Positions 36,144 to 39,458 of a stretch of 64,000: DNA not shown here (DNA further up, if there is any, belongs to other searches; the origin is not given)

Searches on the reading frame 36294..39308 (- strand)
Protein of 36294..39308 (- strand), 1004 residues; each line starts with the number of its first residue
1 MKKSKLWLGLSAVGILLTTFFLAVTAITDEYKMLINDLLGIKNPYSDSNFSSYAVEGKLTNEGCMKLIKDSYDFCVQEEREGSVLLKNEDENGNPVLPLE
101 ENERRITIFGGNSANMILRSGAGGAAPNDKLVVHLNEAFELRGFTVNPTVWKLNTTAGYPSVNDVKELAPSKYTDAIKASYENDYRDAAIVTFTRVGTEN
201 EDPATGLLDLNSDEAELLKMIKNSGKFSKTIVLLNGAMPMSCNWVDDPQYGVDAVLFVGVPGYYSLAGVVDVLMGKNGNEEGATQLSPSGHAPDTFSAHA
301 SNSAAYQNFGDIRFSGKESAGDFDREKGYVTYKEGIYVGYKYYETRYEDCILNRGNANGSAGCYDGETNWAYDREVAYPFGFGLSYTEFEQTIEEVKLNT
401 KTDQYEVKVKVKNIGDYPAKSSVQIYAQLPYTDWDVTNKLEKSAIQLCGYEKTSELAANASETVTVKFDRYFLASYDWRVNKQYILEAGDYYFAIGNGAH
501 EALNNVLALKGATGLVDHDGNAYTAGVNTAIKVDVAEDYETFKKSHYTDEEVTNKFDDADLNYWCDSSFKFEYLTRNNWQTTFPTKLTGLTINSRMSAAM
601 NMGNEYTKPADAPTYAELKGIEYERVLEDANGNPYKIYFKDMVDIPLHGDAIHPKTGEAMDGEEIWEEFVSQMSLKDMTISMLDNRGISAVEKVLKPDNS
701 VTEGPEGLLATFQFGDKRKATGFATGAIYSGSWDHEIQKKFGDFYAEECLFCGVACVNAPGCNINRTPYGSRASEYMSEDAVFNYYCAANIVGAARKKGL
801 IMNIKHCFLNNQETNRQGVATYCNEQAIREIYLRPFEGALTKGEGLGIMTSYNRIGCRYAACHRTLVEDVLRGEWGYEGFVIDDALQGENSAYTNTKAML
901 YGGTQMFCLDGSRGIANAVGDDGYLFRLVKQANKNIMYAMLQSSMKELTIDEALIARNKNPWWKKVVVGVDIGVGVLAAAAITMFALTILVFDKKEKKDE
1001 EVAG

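Call 55: search_protein_families(library=ncbifam, proteins=[window:36294-39308:-], max_evalue=1e-30)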
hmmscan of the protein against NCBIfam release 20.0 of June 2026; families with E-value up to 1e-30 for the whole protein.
window:36294-39308:- (1004 aa): 2 families
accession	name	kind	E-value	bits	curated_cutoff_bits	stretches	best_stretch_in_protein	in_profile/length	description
NF041610.1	alph_arabinopyran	equivalog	5.1e-64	216.7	1300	1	684-884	16-222/738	exo-alpha-(1->6)-L-arabinopyranosidase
NF052330.1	BetGlucosiCelf0468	equivalog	7.3e-50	170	1300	1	690-889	25-227/817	beta-d-glucosidase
